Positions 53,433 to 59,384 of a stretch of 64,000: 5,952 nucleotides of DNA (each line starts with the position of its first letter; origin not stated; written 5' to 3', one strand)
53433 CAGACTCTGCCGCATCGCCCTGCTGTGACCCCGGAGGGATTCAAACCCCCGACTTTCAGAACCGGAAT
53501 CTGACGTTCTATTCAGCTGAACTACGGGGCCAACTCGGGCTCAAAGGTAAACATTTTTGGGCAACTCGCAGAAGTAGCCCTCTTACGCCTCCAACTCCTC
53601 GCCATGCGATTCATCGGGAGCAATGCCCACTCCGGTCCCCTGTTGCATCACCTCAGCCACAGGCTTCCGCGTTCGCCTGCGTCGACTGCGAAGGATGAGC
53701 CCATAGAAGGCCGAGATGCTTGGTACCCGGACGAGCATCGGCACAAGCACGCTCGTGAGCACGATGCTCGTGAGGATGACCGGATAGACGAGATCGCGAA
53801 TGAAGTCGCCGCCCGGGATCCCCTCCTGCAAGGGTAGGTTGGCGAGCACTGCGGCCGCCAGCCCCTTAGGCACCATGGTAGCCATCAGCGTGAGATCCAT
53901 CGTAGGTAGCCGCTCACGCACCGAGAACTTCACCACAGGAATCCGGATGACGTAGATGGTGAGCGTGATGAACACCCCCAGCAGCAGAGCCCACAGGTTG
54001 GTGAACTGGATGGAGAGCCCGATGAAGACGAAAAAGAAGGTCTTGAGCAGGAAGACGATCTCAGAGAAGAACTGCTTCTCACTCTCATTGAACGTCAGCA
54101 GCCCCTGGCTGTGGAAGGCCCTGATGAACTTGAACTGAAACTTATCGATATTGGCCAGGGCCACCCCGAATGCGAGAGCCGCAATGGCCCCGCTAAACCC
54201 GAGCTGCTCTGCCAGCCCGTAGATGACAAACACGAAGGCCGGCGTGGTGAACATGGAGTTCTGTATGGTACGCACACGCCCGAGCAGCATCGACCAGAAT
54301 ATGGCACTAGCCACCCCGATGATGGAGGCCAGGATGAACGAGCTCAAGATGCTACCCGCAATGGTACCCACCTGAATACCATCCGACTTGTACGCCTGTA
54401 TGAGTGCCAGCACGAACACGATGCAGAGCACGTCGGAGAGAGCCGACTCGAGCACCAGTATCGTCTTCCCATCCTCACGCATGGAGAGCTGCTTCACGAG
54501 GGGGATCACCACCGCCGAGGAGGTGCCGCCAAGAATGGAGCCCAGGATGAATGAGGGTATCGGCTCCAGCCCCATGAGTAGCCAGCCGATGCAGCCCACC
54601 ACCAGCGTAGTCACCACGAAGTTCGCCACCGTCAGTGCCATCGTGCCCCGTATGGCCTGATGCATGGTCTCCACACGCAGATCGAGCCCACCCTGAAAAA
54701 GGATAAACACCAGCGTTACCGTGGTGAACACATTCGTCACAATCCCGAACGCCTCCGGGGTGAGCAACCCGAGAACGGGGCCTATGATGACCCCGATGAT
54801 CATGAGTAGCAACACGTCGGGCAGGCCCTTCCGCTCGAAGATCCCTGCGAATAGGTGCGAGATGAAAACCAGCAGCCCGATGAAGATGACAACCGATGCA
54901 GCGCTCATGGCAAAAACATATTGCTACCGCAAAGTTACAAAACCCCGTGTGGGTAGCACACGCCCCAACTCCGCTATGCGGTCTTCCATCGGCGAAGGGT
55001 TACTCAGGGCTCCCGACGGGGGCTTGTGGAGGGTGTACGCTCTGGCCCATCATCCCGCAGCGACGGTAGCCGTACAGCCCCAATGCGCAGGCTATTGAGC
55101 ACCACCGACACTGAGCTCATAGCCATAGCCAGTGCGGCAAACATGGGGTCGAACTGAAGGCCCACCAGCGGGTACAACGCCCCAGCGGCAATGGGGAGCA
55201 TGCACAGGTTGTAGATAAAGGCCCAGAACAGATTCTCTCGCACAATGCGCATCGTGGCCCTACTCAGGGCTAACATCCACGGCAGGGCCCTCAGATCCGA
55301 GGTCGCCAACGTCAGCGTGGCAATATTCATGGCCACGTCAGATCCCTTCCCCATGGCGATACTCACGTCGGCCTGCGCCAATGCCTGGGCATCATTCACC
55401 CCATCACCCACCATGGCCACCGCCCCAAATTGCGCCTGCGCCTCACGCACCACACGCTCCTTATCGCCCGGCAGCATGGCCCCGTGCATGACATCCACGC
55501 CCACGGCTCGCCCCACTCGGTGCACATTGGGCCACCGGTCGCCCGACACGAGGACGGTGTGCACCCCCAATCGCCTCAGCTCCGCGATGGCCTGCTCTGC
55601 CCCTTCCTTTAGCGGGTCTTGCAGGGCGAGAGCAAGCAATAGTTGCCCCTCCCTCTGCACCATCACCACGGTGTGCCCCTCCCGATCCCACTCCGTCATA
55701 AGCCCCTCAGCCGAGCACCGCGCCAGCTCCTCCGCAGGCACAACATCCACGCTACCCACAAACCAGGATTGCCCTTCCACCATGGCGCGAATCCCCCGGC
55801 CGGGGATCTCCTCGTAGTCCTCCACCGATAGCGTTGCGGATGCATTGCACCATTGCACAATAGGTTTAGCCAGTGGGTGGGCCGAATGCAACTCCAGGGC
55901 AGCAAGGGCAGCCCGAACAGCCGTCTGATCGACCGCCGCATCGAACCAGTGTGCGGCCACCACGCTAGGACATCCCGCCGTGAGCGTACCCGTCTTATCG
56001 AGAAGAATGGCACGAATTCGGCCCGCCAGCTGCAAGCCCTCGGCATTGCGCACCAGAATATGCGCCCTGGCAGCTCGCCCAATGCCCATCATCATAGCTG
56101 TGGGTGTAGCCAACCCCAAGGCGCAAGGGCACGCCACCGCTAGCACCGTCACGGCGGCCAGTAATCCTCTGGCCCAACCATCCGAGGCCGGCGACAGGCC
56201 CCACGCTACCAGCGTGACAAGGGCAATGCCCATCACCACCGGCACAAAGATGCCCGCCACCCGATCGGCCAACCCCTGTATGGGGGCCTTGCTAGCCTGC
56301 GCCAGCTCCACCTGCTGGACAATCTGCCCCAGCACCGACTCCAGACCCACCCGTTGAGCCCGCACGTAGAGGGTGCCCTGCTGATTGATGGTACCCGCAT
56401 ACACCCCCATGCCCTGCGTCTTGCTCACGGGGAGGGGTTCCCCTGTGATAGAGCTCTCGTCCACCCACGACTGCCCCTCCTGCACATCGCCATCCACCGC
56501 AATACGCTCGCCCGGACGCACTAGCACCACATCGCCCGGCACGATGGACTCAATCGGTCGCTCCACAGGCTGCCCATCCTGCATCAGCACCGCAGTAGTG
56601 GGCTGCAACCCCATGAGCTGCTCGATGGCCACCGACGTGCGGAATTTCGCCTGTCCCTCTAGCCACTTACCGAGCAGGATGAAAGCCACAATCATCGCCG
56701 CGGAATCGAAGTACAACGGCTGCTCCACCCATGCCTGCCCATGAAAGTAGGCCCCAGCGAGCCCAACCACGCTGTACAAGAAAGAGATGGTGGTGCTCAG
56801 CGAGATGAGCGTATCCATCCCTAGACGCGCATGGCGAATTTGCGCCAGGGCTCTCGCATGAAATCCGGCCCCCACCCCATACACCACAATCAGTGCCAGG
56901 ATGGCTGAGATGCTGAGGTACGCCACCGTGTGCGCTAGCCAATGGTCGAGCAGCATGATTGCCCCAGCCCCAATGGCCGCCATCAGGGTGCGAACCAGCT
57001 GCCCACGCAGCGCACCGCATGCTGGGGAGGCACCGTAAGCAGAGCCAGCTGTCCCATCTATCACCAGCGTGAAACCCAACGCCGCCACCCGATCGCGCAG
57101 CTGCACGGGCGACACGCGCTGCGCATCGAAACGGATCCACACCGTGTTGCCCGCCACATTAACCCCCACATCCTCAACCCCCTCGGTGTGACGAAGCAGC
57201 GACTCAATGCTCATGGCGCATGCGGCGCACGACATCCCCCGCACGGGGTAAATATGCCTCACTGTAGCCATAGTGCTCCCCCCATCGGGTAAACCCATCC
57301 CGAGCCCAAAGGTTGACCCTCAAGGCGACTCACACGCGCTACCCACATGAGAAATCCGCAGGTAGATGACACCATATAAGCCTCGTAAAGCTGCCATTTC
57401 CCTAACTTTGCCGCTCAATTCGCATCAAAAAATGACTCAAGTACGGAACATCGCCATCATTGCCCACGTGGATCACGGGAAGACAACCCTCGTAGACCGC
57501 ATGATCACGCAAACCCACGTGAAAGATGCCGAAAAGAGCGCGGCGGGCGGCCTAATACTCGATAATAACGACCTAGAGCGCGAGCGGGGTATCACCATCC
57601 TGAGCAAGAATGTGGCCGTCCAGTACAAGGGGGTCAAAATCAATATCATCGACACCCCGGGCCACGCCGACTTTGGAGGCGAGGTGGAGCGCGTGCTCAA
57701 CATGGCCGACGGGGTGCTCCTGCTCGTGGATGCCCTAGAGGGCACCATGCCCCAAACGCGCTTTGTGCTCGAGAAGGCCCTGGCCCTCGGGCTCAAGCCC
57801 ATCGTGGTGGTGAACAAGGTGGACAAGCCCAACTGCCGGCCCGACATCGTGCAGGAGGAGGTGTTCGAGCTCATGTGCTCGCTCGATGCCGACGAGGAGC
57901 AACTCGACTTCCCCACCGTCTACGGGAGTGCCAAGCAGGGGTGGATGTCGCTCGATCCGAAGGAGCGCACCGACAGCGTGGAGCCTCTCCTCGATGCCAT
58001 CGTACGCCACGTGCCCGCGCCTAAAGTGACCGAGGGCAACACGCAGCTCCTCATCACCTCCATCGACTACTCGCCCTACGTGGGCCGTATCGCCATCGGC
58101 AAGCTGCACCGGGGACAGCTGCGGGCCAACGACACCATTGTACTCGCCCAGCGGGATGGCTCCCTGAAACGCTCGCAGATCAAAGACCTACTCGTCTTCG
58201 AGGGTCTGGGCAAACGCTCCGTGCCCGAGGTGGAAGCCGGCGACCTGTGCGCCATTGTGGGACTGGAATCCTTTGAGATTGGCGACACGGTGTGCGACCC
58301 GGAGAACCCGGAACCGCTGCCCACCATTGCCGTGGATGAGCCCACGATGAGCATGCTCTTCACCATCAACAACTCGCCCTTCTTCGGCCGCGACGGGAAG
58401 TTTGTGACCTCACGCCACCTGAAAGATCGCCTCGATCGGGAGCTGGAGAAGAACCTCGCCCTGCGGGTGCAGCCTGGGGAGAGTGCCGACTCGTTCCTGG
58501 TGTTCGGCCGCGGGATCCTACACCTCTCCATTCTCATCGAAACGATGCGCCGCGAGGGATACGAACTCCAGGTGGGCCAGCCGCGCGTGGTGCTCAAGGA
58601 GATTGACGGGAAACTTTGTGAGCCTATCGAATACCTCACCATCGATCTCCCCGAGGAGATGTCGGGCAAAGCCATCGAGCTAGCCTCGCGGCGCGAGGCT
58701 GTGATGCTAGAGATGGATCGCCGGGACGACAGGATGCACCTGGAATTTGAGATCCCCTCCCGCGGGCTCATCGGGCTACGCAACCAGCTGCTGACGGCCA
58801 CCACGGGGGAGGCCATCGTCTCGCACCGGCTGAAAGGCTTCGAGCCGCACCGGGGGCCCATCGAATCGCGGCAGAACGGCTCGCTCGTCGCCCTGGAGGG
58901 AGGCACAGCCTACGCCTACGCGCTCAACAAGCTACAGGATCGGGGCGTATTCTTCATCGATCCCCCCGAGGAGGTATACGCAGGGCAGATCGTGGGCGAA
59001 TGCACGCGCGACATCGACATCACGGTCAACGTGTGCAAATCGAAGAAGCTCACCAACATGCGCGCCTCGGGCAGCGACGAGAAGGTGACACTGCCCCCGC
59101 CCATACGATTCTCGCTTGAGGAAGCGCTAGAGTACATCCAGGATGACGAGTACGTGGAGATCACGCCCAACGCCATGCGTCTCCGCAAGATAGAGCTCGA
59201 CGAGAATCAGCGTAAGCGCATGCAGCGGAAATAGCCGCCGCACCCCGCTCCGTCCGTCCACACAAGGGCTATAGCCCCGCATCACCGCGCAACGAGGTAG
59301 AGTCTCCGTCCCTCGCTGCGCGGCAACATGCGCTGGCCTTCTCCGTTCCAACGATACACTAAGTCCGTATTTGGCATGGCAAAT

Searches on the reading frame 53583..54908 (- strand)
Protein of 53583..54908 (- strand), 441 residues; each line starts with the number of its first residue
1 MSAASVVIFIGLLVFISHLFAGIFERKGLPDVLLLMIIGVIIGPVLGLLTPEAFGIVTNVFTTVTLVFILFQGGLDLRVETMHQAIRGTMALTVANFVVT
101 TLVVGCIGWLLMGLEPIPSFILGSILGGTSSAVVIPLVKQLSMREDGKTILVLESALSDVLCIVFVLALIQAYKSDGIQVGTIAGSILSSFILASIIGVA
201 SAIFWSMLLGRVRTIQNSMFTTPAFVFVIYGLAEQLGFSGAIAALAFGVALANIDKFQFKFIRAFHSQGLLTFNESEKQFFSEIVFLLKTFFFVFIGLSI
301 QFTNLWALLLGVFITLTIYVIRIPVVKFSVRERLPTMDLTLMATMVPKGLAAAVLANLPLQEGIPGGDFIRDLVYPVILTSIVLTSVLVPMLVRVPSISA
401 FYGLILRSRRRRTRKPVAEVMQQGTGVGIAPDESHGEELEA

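Call 35: search_protein_families(library=pfam, proteins=[window:53583-54908:-], max_evalue=0.0001)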
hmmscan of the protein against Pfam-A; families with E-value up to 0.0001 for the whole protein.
window:53583-54908:- (441 aa): 1 family
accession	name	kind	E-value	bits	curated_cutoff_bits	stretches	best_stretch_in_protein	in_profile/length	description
PF00999.27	Na_H_Exchanger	-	3.5e-38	131.9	26.2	1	18-393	4-374/375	Sodium/hydrogen exchanger, transmembrane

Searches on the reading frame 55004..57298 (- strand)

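Call 35: search_protein_families(library=pfam, proteins=[window:55004-57298:-], max_evalue=0.0001)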
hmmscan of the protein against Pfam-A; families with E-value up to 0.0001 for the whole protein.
window:55004-57298:- (764 aa): 4 families
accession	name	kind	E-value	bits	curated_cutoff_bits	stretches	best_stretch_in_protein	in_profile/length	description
PF00122.25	E1-E2_ATPase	-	7.6e-56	188.9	28.1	1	231-411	2-180/181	E1-E2 ATPase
PF00702.32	Hydrolase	-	5.6e-30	105.6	26.4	1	428-644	1-191/191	haloacid dehalogenase-like hydrolase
PF00403.32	HMA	-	6.9e-10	39.6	24.8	1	18-76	3-61/62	Heavy-metal-associated domain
PF08282.18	Hydrolase_3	-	6.7e-06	26.4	20.9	0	625-668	204-247/255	haloacid dehalogenase-like hydrolase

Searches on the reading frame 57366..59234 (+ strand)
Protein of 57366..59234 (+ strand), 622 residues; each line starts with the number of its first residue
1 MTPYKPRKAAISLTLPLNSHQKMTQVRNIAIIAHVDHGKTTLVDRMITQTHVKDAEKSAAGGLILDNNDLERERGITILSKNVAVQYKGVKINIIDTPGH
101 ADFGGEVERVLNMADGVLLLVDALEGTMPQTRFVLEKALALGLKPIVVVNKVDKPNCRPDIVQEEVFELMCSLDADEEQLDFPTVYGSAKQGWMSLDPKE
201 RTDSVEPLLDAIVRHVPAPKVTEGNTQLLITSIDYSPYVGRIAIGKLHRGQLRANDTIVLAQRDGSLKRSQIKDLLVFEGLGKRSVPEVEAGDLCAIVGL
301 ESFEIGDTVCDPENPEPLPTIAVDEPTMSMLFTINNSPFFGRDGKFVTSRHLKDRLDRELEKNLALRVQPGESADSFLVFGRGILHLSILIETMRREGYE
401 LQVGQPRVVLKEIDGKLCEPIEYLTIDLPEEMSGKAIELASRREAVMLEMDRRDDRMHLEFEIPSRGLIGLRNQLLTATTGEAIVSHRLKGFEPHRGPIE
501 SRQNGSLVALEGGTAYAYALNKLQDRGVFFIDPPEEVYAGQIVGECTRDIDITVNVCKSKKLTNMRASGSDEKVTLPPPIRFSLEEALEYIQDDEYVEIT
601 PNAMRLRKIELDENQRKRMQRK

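Call 35: search_protein_families(library=pfam, proteins=[window:57366-59234:+], max_evalue=0.0001)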
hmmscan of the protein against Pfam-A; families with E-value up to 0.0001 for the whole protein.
window:57366-59234:+ (622 aa): 6 families
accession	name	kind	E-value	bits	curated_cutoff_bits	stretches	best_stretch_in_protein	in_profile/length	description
PF00009.33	GTP_EFTU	-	4.7e-56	189.8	26.5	1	25-217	2-187/188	Elongation factor Tu GTP binding domain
PF21018.2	BipA_C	-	2.5e-45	153.2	23.8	1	504-612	1-109/110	TypA/BipA C-terminal domain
PF00679.30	EFG_C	-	2.6e-19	69.5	27.9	1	416-500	1-86/89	Elongation factor G C-terminus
PF03144.31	GTP_EFTU_D2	-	3.3e-13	50.3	30.3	1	240-310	1-73/73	Elongation factor Tu domain 2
PF22042.2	EF-G_D2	-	5.7e-09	36.4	27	1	234-311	10-83/84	Elongation factor G domain 2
PF01926.29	MMR_HSR1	-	9.5e-06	26.1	21.9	1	29-151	2-113/113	50S ribosome-binding GTPase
